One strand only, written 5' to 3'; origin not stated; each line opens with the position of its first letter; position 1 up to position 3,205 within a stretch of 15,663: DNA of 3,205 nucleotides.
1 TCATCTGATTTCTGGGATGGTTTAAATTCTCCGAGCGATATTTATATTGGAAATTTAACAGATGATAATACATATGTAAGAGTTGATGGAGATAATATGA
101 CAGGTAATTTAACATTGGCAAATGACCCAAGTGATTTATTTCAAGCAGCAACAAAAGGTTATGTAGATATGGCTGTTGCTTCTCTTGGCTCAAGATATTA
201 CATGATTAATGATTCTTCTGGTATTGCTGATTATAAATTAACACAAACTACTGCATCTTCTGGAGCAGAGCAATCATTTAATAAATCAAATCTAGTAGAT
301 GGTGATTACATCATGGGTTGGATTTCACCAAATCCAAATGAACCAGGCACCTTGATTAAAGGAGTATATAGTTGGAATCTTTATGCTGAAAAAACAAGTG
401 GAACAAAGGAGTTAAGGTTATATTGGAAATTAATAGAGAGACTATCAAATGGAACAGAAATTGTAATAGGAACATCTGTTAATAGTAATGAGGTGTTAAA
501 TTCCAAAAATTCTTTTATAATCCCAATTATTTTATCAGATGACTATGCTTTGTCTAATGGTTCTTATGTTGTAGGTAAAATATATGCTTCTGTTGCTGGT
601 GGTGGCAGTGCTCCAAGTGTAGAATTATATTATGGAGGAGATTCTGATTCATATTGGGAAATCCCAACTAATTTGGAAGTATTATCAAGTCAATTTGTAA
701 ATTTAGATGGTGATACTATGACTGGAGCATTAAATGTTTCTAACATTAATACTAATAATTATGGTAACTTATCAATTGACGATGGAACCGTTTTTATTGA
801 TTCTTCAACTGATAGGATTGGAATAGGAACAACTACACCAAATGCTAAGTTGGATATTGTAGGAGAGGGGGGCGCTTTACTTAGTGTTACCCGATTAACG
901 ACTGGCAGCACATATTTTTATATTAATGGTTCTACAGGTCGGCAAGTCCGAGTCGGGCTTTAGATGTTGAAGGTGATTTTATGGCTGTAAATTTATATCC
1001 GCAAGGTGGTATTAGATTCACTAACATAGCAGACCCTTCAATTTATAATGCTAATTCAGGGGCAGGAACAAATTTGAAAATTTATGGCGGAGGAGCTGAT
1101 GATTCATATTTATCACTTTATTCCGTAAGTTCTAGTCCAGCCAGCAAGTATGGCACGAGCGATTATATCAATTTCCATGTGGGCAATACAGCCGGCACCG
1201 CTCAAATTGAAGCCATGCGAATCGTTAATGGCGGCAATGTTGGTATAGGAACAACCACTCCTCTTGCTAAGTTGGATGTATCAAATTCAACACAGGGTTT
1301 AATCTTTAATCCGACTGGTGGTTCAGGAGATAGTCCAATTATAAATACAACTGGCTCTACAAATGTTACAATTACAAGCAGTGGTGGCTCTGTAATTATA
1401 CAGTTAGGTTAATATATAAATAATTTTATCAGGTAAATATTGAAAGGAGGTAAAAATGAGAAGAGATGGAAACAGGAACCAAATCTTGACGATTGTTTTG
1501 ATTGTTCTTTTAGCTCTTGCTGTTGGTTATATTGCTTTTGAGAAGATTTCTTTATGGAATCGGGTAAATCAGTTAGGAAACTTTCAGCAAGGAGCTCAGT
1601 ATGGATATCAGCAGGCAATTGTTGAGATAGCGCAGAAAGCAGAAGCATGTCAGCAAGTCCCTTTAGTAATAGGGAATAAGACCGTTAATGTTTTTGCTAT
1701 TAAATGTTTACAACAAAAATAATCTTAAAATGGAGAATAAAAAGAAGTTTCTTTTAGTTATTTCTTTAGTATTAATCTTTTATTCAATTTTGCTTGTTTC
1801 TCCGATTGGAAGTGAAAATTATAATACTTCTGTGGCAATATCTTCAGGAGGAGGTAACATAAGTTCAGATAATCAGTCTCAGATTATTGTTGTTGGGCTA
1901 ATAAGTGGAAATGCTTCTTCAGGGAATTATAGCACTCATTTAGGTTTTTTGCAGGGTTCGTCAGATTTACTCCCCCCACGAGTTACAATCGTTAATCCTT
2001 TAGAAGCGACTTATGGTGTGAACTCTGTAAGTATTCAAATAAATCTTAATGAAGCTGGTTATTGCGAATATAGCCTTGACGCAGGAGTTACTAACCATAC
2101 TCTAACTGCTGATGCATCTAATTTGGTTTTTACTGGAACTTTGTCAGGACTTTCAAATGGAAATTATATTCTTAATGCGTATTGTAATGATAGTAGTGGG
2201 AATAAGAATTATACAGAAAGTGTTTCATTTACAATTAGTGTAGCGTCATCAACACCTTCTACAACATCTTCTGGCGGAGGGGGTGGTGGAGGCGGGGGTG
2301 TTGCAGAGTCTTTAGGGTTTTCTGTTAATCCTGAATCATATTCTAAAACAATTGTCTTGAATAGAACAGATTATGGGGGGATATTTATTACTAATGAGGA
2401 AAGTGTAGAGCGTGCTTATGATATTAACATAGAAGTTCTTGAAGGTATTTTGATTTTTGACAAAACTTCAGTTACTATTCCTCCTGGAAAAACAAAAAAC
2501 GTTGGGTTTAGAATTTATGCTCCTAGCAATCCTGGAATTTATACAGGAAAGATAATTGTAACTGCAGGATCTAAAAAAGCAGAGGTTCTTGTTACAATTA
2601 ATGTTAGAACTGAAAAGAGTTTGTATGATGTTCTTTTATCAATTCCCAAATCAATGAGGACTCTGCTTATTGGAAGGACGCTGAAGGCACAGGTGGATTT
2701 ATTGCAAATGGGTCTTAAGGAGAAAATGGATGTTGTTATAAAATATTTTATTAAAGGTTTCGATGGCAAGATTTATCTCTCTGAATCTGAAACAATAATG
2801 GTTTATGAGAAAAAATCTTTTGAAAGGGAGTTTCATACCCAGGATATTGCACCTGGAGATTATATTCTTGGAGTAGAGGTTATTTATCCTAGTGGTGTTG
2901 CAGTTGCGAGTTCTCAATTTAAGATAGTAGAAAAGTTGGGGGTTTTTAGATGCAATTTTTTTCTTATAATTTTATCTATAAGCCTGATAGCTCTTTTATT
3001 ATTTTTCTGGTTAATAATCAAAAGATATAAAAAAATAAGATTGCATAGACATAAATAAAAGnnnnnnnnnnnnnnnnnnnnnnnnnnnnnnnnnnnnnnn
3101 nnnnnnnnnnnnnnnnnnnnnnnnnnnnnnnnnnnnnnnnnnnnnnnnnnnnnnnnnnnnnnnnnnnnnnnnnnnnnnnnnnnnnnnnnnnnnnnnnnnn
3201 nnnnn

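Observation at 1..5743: Co-directional cluster: tail-fibre-like adhesin, small TM protein, two paralogous bitopic beta-sandwich proteins and a giant K/E coiled-coil. Candidate trans-envelope attachment/scaffold module.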

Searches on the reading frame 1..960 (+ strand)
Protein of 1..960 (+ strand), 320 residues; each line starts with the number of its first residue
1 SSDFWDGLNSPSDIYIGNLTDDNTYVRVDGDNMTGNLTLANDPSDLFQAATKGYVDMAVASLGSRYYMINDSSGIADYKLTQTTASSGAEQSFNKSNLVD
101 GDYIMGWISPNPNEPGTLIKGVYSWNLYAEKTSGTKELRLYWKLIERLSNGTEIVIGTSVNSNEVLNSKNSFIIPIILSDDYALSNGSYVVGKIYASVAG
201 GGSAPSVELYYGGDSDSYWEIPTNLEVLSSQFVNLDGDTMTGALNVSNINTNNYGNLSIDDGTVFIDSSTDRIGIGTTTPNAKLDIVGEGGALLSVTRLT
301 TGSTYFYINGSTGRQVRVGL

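Call 6: search_protein_families(library=pfam, proteins=[window:1-960:+], max_evalue=1)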
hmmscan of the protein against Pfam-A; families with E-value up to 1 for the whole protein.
window:1-960:+ (320 aa): 0 families

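Call 7: search_protein_families(library=ncbifam, proteins=[window:1-960:+], max_evalue=1)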
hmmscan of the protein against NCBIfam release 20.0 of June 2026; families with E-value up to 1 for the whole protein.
window:1-960:+ (320 aa): 0 families

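Call 10: search_protein_families(library=phrogs, proteins=[window:1-960:+], max_evalue=0.1)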
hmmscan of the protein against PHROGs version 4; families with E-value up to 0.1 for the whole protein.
window:1-960:+ (320 aa): 10 families
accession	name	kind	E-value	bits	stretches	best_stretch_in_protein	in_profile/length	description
phrog_5906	-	unknown function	3.9e-12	47.5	1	247-299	17-69/197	-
phrog_1417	-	unknown function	1.2e-06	29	1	240-296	12-68/464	-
phrog_16641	-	tail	0.00011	21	1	24-58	122-156/1296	tail fiber protein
phrog_32540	-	tail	0.006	16.5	1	224-316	219-316/494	tail fiber protein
phrog_2332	-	other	0.015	15.3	1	16-62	284-336/343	hyaluronidase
phrog_972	-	tail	0.028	13.1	0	21-79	1065-1122/1246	tail fiber protein proximal subunit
phrog_19739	-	unknown function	0.031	15.4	0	224-281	19-75/76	-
phrog_4465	-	tail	0.038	14.3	0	230-253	105-128/342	tail fiber protein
phrog_18671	-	unknown function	0.052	14.5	0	231-253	76-98/197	-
phrog_8443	-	tail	0.061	13.2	0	229-263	274-309/636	tail fiber protein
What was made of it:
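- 1..963 (+): Fibre-like gene, fragment A. Its 5' end lies outside the window, and it ends because of a frameshift. Not part of the conserved module. PHROG tail-fibre and phrog_5906 hits in call 10.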

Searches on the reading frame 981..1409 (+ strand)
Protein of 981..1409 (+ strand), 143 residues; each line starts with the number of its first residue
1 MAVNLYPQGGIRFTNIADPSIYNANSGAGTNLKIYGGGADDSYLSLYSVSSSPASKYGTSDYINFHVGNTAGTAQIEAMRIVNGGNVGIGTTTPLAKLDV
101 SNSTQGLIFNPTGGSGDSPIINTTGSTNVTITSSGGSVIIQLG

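Call 6: search_protein_families(library=pfam, proteins=[window:981-1409:+], max_evalue=1)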
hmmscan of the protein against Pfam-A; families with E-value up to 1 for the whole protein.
window:981-1409:+ (143 aa): 0 families

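Call 7: search_protein_families(library=ncbifam, proteins=[window:981-1409:+], max_evalue=1)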
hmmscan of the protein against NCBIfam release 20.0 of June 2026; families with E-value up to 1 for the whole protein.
window:981-1409:+ (143 aa): 0 families

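Call 10: search_protein_families(library=phrogs, proteins=[window:981-1409:+], max_evalue=0.1)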
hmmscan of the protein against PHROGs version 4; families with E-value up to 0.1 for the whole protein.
window:981-1409:+ (143 aa): 2 families
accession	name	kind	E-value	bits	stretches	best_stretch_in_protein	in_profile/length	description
phrog_9942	-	tail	1.5e-06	27.5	1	28-116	667-756/1178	tail fiber protein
phrog_18345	-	tail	0.0055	16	1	45-107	400-464/956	tail fiber protein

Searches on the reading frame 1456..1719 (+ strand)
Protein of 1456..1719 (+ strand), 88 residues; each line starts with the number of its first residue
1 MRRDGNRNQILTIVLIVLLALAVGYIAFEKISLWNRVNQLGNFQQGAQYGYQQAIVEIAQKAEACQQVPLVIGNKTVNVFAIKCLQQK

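Call 6: search_protein_families(library=pfam, proteins=[window:1456-1719:+], max_evalue=1)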
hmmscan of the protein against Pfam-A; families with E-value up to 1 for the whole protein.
window:1456-1719:+ (88 aa): 1 family
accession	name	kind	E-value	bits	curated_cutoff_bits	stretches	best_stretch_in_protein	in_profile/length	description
PF23820.1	DUF7190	-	0.034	14.7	27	1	11-51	5-47/66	Family of unknown function (DUF7190)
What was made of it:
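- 1456..1722 (+): P3: an 88-aa single-pass membrane protein with a GGAGGT Shine-Dalgarno sequence at 1446-1451. Specific to this lineage or strain; not part of the conserved module. The only family hit is DUF7190 at E=0.034 (call 6).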

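Call 7: search_protein_families(library=ncbifam, proteins=[window:1456-1719:+], max_evalue=1)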
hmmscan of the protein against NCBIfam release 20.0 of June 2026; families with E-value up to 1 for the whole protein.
window:1456-1719:+ (88 aa): 0 families

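Call 10: search_protein_families(library=phrogs, proteins=[window:1456-1719:+], max_evalue=0.1)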
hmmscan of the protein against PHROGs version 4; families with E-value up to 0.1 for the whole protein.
window:1456-1719:+ (88 aa): 0 families

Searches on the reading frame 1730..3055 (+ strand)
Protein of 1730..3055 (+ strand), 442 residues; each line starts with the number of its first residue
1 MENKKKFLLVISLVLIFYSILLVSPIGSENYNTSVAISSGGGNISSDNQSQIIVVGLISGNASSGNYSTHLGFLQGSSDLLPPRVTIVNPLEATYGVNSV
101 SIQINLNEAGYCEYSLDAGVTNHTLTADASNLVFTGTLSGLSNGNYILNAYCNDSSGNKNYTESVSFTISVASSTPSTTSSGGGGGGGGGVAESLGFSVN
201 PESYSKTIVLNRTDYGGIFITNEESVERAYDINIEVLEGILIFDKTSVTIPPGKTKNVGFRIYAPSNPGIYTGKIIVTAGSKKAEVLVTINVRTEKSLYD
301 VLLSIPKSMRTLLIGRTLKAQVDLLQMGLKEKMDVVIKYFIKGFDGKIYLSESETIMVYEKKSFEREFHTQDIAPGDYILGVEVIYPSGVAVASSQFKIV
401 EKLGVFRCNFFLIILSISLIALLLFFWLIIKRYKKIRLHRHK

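Call 6: search_protein_families(library=pfam, proteins=[window:1730-3055:+], max_evalue=1)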
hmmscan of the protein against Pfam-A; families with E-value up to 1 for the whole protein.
window:1730-3055:+ (442 aa): 10 families
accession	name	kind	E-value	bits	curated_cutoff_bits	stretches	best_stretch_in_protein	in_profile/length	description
PF07495.19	Y_Y_Y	-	1.3e-05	25.4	26.6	1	139-169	33-64/65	Y_Y_Y domain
PF24507.1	Ig_CFAP65_4th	-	0.0088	16.9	27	1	219-280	3-63/76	CFAP65, fourth Ig-like domain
PF11614.14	FixG_C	-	0.014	16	25.6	1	220-268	39-89/119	IG-like fold at C-terminal of FixG, putative oxidoreductase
PF22043.2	DUF6935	-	0.02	15.4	27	1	144-180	75-111/158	Domain of unknown function (DUF6935)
PF19077.6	Big_13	-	0.034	15.1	27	1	123-169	54-100/102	Bacterial Ig-like domain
PF06280.18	fn3_5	-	0.041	15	27.6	1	229-277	55-98/112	Fn3-like domain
PF24421.1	Ig_J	-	0.045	14.3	29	0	137-170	69-102/104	Tip attachment protein J, Ig-like domain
PF13754.12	Big_3_4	-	0.19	12.1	27.3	1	141-172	31-62/106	Domain of unknown function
PF12690.13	BsuPI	-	0.21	12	22.9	0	352-384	64-96/101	Intracellular proteinase inhibitor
PF16339.10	DUF4969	-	0.54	11.1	31.4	0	5-47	2-44/79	Domain of unknown function (DUF4969)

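Call 7: search_protein_families(library=ncbifam, proteins=[window:1730-3055:+], max_evalue=1)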
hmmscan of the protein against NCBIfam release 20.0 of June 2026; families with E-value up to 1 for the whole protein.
window:1730-3055:+ (442 aa): 1 family
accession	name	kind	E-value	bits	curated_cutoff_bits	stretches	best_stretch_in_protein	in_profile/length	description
NF052523.2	TafF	equivalog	0.004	16.4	420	1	153-193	127-167/379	TafF family fimbrial protein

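Call 10: search_protein_families(library=phrogs, proteins=[window:1730-3055:+], max_evalue=0.1)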
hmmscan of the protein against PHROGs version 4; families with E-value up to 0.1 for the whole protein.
window:1730-3055:+ (442 aa): 0 families

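Call 31: search_solved_structures(query=window:1730-3055:+, max_evalue=1)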
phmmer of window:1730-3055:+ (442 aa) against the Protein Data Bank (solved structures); distinct sequences matched with E-value up to 1: 5.
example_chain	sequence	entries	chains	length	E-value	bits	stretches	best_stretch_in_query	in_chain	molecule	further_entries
9n5l_A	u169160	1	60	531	0.16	14.1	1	177-211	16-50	Major capsid protein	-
8f3x_A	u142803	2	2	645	0.5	12.5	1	172-206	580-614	Penicillin binding protein 5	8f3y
8xtw_A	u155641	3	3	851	0.6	12.3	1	149-192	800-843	Vesicular acetylcholine transporter,Green fluorescent protein,antibody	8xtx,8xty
2yn3_A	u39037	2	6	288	0.66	12.1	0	121-188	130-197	PUTATIVE INNER MEMBRANE PROTEIN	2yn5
4b0a_A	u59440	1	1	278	0.86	11.7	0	117-197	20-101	TRANSCRIPTION INITIATION FACTOR TFIID SUBUNIT 1, LINKER, TATA-BOX-BINDING PROTEIN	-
